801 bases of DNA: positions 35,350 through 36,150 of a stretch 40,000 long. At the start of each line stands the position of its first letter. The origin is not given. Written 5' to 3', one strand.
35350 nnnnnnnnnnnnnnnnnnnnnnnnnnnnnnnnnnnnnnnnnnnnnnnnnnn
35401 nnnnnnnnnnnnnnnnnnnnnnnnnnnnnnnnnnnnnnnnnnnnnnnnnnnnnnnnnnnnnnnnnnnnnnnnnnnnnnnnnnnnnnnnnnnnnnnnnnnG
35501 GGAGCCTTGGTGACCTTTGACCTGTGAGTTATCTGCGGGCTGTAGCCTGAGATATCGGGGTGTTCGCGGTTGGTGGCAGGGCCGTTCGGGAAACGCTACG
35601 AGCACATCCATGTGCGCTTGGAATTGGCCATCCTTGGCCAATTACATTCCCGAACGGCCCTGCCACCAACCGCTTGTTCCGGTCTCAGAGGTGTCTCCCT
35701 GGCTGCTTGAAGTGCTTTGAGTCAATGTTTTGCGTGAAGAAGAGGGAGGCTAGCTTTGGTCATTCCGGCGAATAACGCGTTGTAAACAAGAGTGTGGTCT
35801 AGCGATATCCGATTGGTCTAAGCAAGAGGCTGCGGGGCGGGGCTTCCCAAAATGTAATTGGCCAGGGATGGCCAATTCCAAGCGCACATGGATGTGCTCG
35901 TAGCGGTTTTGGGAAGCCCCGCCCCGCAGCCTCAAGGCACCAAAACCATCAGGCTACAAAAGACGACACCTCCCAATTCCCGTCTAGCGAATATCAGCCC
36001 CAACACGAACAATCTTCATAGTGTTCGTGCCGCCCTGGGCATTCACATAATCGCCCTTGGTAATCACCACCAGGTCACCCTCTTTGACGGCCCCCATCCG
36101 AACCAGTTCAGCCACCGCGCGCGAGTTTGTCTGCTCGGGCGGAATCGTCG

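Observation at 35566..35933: Two copies of a structured repeat with a near-identical core and divergent but perfectly self-complementary outer stems, one behind each convergent gene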

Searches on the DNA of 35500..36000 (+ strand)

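Call 28: search_rna_families(source=window, start=35500, end=36000, threshold=evalue, max_evalue=10)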
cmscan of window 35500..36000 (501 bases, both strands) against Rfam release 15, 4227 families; matches with E-value up to 10: 19.
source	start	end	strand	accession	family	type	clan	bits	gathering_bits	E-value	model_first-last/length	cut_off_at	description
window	35819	35940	+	RF01731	TwoAYGGAY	Cis-reg;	CL00106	39.2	43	8.1e-05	1-168/168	no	TwoAYGGAY RNA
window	35559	35680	-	RF01731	TwoAYGGAY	Cis-reg;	CL00106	33.2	43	0.0019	1-168/168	no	TwoAYGGAY RNA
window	35818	35930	-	RF00723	mir-448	Gene; miRNA;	-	29.4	90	0.0015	1-111/111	no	mir-448 microRNA precursor family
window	35552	35685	+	RF00719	mir-326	Gene; miRNA;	-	28.8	66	0.0014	1-95/95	no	mir-326 microRNA precursor family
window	35829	35942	+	RF00723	mir-448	Gene; miRNA;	-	27.2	90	0.0051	1-111/111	no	mir-448 microRNA precursor family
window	35830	35929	+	RF02010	mir-3180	Gene; miRNA;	-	25.7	99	0.061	1-92/92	no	mir-3180 microRNA precursor family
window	35565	35672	-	RF00719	mir-326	Gene; miRNA;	-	25.4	66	0.011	15-84/95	no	mir-326 microRNA precursor family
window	35830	35929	-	RF02010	mir-3180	Gene; miRNA;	-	25.2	99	0.079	1-92/92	no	mir-3180 microRNA precursor family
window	35568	35671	-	RF03899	mir-5912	Gene; miRNA;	-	20.9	88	0.037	12-78/88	no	mir-5912 microRNA precursor family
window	35825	35934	+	RF00719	mir-326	Gene; miRNA;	-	20.9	66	0.17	1-95/95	no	mir-326 microRNA precursor family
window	35832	35927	-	RF00963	mir-642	Gene; miRNA;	-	20.2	90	0.61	1-83/83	no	mir-642 microRNA precursor family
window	35838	35921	-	RF03651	mir-2070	Gene; miRNA;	-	20.1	95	0.13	1-71/71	no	mir-2070 microRNA precursor family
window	35840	35919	+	RF04269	mir-373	Gene; miRNA;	-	18.1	69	1.1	1-69/69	no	mir-373 microRNA precursor family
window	35545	35650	+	RF02770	Ysr224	Gene; sRNA;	-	17.7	70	0.22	1-107/107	no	Yersinia sRNA 224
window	35838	35921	+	RF03651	mir-2070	Gene; miRNA;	-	17.6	95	0.66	1-71/71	no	mir-2070 microRNA precursor family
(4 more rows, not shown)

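Call 30: search_rna_families(source=window, start=35500, end=36000, threshold=evalue, max_evalue=0.01, show_alignments=2)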
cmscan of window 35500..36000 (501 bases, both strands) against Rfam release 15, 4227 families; matches with E-value up to 0.01: 5.
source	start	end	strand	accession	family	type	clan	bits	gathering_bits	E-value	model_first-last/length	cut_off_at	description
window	35819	35940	+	RF01731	TwoAYGGAY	Cis-reg;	CL00106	39.2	43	8.1e-05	1-168/168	no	TwoAYGGAY RNA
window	35559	35680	-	RF01731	TwoAYGGAY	Cis-reg;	CL00106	33.2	43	0.0019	1-168/168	no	TwoAYGGAY RNA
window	35818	35930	-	RF00723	mir-448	Gene; miRNA;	-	29.4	90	0.0015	1-111/111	no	mir-448 microRNA precursor family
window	35552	35685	+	RF00719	mir-326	Gene; miRNA;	-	28.8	66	0.0014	1-95/95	no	mir-326 microRNA precursor family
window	35829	35942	+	RF00723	mir-448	Gene; miRNA;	-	27.2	90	0.0051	1-111/111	no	mir-448 microRNA precursor family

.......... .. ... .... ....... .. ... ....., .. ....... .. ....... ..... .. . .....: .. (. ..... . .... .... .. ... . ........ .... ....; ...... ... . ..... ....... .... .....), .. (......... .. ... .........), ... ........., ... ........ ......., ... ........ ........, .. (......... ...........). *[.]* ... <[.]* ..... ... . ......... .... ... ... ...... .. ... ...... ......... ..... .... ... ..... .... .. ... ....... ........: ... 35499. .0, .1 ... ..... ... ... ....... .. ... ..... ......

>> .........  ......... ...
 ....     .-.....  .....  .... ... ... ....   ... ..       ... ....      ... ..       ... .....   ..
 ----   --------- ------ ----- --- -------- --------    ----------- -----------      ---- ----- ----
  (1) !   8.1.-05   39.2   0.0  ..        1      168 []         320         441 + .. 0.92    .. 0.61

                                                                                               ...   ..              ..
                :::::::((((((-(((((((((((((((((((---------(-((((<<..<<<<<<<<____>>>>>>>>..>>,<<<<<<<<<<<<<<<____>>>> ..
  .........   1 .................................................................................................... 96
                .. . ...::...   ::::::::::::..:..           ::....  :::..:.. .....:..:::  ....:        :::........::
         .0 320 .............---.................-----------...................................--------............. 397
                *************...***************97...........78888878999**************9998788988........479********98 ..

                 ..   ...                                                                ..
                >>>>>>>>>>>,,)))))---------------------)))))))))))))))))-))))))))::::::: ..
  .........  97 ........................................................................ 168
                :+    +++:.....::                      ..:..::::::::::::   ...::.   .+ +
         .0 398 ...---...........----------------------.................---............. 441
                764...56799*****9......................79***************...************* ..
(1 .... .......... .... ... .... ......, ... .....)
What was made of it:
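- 35547..35689 (-): Copy 1, whole element as an RNA read on the - strand (5' flank, P1, apex, P1', 3' tail). Rfam TwoAYGGAY hit at 35559-35680 on the - strand, 33.2 bits, E 0.002, model 1-168 (calls 28, 30).
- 35810..35952 (+): Copy 2, whole element as an RNA read on the + strand. Rfam TwoAYGGAY hit at 35819-35940 on the + strand, 39.2 bits, E 8e-5, gathering score 43 (calls 28, 30).
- On TwoAYGGAY RNA (RF01731): E 8e-5 and 0.002, model positions 1-168, with junction residues aligned (calls 28, 30).
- The conserved junction residues AAUG / CAAG / CGG and both NGGA loops are aligned (calls 28, 30).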

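Call 68: build_rna_model(alignment_id=A1, structure=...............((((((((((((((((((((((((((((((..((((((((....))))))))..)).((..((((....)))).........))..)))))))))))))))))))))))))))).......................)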
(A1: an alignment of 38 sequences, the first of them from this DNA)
Model R1 built from alignment A1 (38 sequences, 152 columns); structure: as given.
model positions 146; base pairs 44; branch points 1; effective number of sequences 1.65; information 0.591 bits per position. Calibrated on 0.2 Mb of random sequence (short: E-values are rough).
structure used (alignment columns):
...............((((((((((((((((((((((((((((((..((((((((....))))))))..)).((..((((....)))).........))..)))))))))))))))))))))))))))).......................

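Call 69: search_with_rna_model(model_id=R1, sources=[window, L005, L006, L008, L009, L010, L011, L012, L013, L014, L015, L017, L018, L019, L020, L021, L022, L023, L024, L026, L027, L028, L029, L031, L033, L035, L036, L037, L038, L039, L040, L041, L042, L043, L044, L046, L047, L048, L049, L050, L051, L052, L055, L056, L058, L059, L060, L061, L062, L063, L064, L065, L066, L068, L069, L070, L071, L072, L074, L076, L079, L080, L081, L082, L083, L007], max_evalue=1)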
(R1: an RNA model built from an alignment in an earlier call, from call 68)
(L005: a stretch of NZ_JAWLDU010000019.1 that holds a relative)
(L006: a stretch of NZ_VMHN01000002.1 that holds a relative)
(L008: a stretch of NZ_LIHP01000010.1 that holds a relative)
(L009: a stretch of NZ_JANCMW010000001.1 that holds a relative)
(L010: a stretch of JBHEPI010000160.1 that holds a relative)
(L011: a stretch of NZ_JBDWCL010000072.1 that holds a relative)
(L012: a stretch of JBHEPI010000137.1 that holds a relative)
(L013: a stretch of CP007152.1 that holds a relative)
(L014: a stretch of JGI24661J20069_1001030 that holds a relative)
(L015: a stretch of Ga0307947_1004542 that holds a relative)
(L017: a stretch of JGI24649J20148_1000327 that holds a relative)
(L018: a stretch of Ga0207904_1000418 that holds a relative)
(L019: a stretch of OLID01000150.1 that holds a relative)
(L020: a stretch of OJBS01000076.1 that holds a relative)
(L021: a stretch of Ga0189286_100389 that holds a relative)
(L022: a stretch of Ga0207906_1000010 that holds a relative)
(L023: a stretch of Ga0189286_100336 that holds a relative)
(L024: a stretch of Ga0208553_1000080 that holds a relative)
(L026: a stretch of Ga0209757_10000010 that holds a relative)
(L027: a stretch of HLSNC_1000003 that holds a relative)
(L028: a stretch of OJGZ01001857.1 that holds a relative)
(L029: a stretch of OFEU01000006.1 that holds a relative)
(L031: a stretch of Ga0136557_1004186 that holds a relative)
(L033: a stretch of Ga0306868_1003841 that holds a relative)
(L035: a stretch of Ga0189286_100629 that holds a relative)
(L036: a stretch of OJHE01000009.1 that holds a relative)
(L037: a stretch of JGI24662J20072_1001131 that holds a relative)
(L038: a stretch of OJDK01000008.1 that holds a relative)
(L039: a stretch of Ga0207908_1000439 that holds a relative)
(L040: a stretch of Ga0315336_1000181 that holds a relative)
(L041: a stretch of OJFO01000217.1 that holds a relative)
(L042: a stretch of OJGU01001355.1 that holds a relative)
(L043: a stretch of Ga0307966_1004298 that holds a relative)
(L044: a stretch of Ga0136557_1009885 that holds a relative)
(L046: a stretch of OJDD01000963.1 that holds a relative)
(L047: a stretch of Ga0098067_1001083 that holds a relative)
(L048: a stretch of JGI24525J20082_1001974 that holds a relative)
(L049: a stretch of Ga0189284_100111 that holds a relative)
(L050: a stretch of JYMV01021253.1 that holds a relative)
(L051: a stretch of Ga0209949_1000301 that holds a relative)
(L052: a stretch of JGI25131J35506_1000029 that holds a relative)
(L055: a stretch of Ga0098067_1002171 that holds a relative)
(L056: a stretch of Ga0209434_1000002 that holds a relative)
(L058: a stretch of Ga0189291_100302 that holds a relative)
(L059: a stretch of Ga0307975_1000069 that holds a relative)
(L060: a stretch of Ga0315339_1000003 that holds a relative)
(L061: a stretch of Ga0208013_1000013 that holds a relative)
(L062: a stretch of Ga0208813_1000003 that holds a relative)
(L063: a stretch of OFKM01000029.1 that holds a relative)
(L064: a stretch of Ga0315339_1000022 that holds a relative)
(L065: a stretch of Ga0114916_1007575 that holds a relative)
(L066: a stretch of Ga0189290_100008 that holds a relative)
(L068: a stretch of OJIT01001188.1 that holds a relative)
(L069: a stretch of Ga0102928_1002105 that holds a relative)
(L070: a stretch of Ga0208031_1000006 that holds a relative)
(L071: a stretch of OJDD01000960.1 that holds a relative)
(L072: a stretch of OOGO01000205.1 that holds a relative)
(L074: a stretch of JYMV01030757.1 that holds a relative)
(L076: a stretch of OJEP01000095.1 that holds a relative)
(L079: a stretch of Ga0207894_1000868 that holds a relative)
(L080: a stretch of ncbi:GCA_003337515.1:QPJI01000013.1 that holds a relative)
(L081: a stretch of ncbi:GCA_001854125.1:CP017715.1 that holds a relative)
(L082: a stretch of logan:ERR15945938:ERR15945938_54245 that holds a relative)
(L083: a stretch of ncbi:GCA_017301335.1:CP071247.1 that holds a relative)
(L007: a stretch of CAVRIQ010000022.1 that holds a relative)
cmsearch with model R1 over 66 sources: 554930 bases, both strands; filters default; matches with E-value up to 1: 103.
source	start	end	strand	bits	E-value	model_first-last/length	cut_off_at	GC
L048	4437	4582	+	154.2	3.4e-40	1-146/146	no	0.61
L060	2596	2741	+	154.2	3.4e-40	1-146/146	no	0.61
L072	7299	7444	-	153.6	5e-40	1-146/146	no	0.59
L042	1900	2045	-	153.3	6.4e-40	1-146/146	no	0.6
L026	701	846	+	151.9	1.6e-39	1-146/146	no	0.62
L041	2696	2841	-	151.2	2.3e-39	1-146/146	no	0.62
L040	1288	1433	-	150.7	3.4e-39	1-146/146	no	0.58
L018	10414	10559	-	149.7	6.4e-39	1-146/146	no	0.6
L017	5289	5434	+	145.6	8.9e-38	1-146/146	no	0.57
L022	3675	3820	+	144.9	1.4e-37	1-146/146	no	0.6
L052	4167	4312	+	144.9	1.4e-37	1-146/146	no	0.6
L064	717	862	-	144.9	1.4e-37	1-146/146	no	0.6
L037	4578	4722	+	144.7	1.6e-37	1-146/146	no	0.59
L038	3031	3175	+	144.7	1.6e-37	1-146/146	no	0.59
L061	900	1045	-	144.3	2e-37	1-146/146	no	0.57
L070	30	175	-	144.3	2e-37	1-146/146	no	0.57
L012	1620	1765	+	144.1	2.3e-37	1-146/146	no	0.58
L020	6718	6863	+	143.9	2.7e-37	1-146/146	no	0.57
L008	4036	4181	+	143.5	3.5e-37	1-146/146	no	0.56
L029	2085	2230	-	143.5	3.5e-37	1-146/146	no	0.56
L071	2781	2926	-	143.1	4.4e-37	1-146/146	no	0.58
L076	7017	7161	-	143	4.7e-37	1-146/146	no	0.6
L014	9126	9271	-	142.7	5.6e-37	1-146/146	no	0.58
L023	4852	4996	-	142.5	6.5e-37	1-146/146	no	0.55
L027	1910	2055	-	142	9.2e-37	1-146/146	no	0.61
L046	815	960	+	141.4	1.3e-36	1-146/146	no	0.56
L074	1919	2064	-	141.3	1.4e-36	1-146/146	no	0.57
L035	2587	2732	-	141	1.7e-36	1-146/146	no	0.6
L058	2564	2711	-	140.8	1.9e-36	1-146/146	no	0.58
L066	1542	1689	-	140.8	1.9e-36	1-146/146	no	0.58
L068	790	935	-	140.6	2.2e-36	1-146/146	no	0.55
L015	2763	2909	-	140.5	2.3e-36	1-146/146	no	0.56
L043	1650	1796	+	140.5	2.3e-36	1-146/146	no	0.56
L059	3486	3632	-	140.5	2.3e-36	1-146/146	no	0.56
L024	4930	5075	-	140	3.3e-36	1-146/146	no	0.53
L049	1761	1906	-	140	3.3e-36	1-146/146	no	0.53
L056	1335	1480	-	140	3.3e-36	1-146/146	no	0.53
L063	3962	4107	-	140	3.3e-36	1-146/146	no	0.53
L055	4112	4257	+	139.2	5.4e-36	1-146/146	no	0.55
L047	5624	5769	-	138.9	6.6e-36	1-146/146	no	0.59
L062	670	815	-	138.8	7e-36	1-146/146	no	0.57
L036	769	914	+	137.7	1.4e-35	1-146/146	no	0.58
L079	6093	6238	-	136.8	2.6e-35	1-146/146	no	0.56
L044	2939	3085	-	136.2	3.8e-35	1-146/146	no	0.61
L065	64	209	-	135.5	6.1e-35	1-146/146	no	0.57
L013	7530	7672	+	133.6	2e-34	1-146/146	no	0.57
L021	9401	9543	-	133.1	2.8e-34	1-146/146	no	0.58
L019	347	489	+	132.6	3.9e-34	1-146/146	no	0.57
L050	2227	2369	-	132.6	3.9e-34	1-146/146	no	0.57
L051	4624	4769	-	132.4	4.3e-34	1-146/146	no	0.57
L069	11380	11525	-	132.4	4.3e-34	1-146/146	no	0.57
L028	3203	3345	-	131.9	5.9e-34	1-146/146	no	0.55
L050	2485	2627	+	131.9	5.9e-34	1-146/146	no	0.55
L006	780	922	-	131.8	6.5e-34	1-146/146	no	0.55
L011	6887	7029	+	129.7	2.4e-33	1-146/146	no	0.58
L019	92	233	+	129.5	2.8e-33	1-146/146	no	0.54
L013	7272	7414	-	129.4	2.9e-33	1-146/146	no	0.57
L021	9664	9806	+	129.3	3.2e-33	1-146/146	no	0.58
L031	813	958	-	129.3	3.3e-33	1-146/146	no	0.64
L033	2810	2957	+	129.2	3.3e-33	1-146/146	no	0.62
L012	8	150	-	128.5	5.3e-33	1-146/146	no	0.6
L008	2379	2521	-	127.4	1.1e-32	1-146/146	no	0.62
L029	3745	3887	+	127.4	1.1e-32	1-146/146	no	0.62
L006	1011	1153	+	125.7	3.2e-32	1-146/146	no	0.61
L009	7546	7688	-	124.9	5.6e-32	1-146/146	no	0.56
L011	6605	6747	-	124.4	7.7e-32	1-146/146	no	0.59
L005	152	294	-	121.1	6.1e-31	1-146/146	no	0.59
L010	2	134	+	120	1.2e-30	11-146/146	no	0.61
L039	74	219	-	119.8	1.4e-30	1-146/146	no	0.55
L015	2983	3129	+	108.7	1.9e-27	1-146/146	no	0.61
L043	1430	1576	-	108.7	1.9e-27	1-146/146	no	0.61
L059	3706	3852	+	108.7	1.9e-27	1-146/146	no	0.61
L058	2721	2861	+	101.3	2.1e-25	1-146/146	no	0.53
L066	1699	1839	+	101.3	2.1e-25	1-146/146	no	0.53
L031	1080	1307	+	95.5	8.9e-24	1-146/146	no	0.6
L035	2792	2935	+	88.9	6.4e-22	1-146/146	no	0.59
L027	2115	2258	+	82.8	3.3e-20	1-146/146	no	0.58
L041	2884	3027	+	82.6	3.7e-20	1-146/146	no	0.59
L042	2109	2252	+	81.1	1e-19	1-146/146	no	0.6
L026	515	658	-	80.1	1.9e-19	1-146/146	no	0.6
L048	4251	4394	-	76.5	1.8e-18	1-146/146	no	0.6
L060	2410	2553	-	76.5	1.8e-18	1-146/146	no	0.6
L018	10623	10766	+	75.5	3.7e-18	1-146/146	no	0.58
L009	7832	7970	+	50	4.8e-11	1-146/146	no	0.57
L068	793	937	+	47.1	3.2e-10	1-146/146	no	0.55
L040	1291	1436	+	45.9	6.8e-10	1-146/146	no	0.58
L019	90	230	-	45.7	7.5e-10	1-146/146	no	0.55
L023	4854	4999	+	45.4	9.5e-10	1-146/146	no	0.55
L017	5286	5431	-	42.8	5e-09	1-146/146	no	0.58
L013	7276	7416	+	42.5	5.9e-09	1-146/146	no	0.57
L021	9405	9545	+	42.4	6.3e-09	1-146/146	no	0.58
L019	345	485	-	41.7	1e-08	1-146/146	no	0.57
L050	2231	2371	+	41.7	1e-08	1-146/146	no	0.57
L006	1008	1150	-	38.4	8.2e-08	1-146/146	no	0.59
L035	2789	2930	-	37.4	1.6e-07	1-146/146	no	0.6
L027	2112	2253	-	35.3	6e-07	1-146/146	no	0.58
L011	6608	6747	+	33.6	1.9e-06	1-146/146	no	0.59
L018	10621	10762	-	23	0.0018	1-146/146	no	0.57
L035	3850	4005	+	14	0.56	1-146/146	no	0.6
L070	2857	2882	-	14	0.58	45-70/146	no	0.58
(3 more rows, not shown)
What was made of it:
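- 35547..35689 (-): Own covariance model R1, 131.3 bits (call 69).
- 35810..35952 (+): R1, 132.3 bits (call 69).
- On REP / REPIN: All tight pairs, at six distinct sites, are in the same inverted (divergent) arrangement (call 69).
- Every tight pair, at six distinct sites plus the his pair, is in the same divergent arrangement, as in REP doublets (call 69). The apparent polarity bias is largely a by-product of the divergent doublet arrangement (call 69).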

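Call 76: search_with_rna_model(model_id=R1, sources=[window, L006, L008, L011, L012, L015, L017, L018, L020, L022, L024, L027, L031, L033, L035, L037, L041, L044, L046, L051, L055, L058, L060, L066, L068], max_evalue=1e-15, make_alignment=true)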
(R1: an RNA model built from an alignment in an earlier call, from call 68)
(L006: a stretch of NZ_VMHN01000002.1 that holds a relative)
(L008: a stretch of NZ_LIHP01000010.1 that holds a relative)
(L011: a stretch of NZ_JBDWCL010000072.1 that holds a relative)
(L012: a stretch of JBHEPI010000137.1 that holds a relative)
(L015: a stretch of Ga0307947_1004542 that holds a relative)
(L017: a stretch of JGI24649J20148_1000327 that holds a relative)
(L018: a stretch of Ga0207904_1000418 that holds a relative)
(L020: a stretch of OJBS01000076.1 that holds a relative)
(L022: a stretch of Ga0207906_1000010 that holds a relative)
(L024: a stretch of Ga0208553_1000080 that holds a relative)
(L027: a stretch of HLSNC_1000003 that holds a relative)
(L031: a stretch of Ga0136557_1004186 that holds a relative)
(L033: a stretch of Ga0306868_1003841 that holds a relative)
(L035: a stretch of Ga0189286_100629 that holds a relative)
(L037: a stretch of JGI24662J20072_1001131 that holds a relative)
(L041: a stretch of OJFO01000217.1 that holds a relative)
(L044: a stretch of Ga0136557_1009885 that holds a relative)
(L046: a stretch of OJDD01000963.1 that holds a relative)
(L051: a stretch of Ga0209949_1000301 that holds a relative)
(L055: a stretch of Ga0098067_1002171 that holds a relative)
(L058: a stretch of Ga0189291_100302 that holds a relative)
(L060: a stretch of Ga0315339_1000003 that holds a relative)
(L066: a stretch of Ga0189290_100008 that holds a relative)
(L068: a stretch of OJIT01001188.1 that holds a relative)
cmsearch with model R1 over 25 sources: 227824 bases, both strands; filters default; matches with E-value up to 1e-15: 39.
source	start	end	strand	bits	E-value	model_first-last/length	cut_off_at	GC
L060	2596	2741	+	154.2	1.4e-40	1-146/146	no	0.61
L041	2696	2841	-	151.2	9.6e-40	1-146/146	no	0.62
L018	10414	10559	-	149.7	2.6e-39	1-146/146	no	0.6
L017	5289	5434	+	145.6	3.6e-38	1-146/146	no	0.57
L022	3675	3820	+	144.9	5.8e-38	1-146/146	no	0.6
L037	4578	4722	+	144.7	6.4e-38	1-146/146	no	0.59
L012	1620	1765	+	144.1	9.5e-38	1-146/146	no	0.58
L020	6718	6863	+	143.9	1.1e-37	1-146/146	no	0.57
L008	4036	4181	+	143.5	1.4e-37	1-146/146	no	0.56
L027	1910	2055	-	142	3.8e-37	1-146/146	no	0.61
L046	815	960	+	141.4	5.3e-37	1-146/146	no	0.56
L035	2587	2732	-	141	6.9e-37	1-146/146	no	0.6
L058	2564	2711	-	140.8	7.9e-37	1-146/146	no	0.58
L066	1542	1689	-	140.8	7.9e-37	1-146/146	no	0.58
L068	790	935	-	140.6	9.2e-37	1-146/146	no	0.55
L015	2763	2909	-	140.5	9.5e-37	1-146/146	no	0.56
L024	4930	5075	-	140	1.4e-36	1-146/146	no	0.53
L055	4112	4257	+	139.2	2.2e-36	1-146/146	no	0.55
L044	2939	3085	-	136.2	1.6e-35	1-146/146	no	0.61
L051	4624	4769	-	132.4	1.8e-34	1-146/146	no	0.57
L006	780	922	-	131.8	2.7e-34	1-146/146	no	0.55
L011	6887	7029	+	129.7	9.9e-34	1-146/146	no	0.58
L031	813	958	-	129.3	1.4e-33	1-146/146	no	0.64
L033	2810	2957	+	129.2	1.4e-33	1-146/146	no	0.62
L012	8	150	-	128.5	2.2e-33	1-146/146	no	0.6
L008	2379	2521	-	127.4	4.5e-33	1-146/146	no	0.62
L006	1011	1153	+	125.7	1.3e-32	1-146/146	no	0.61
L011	6605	6747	-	124.4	3.2e-32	1-146/146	no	0.59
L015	2983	3129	+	108.7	7.6e-28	1-146/146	no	0.61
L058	2721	2861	+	101.3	8.7e-26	1-146/146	no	0.53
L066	1699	1839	+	101.3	8.7e-26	1-146/146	no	0.53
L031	1080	1307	+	95.5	3.6e-24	1-146/146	no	0.6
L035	2792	2935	+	88.9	2.6e-22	1-146/146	no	0.59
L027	2115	2258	+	82.8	1.4e-20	1-146/146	no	0.58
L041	2884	3027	+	82.6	1.5e-20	1-146/146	no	0.59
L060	2410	2553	-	76.5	7.5e-19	1-146/146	no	0.6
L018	10623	10766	+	75.5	1.5e-18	1-146/146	no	0.58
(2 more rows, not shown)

Alignment A2: 39 matches aligned to the model, 236 columns, each read 5' to 3' on its own strand. Consensus structure (alignment columns), stored with it:
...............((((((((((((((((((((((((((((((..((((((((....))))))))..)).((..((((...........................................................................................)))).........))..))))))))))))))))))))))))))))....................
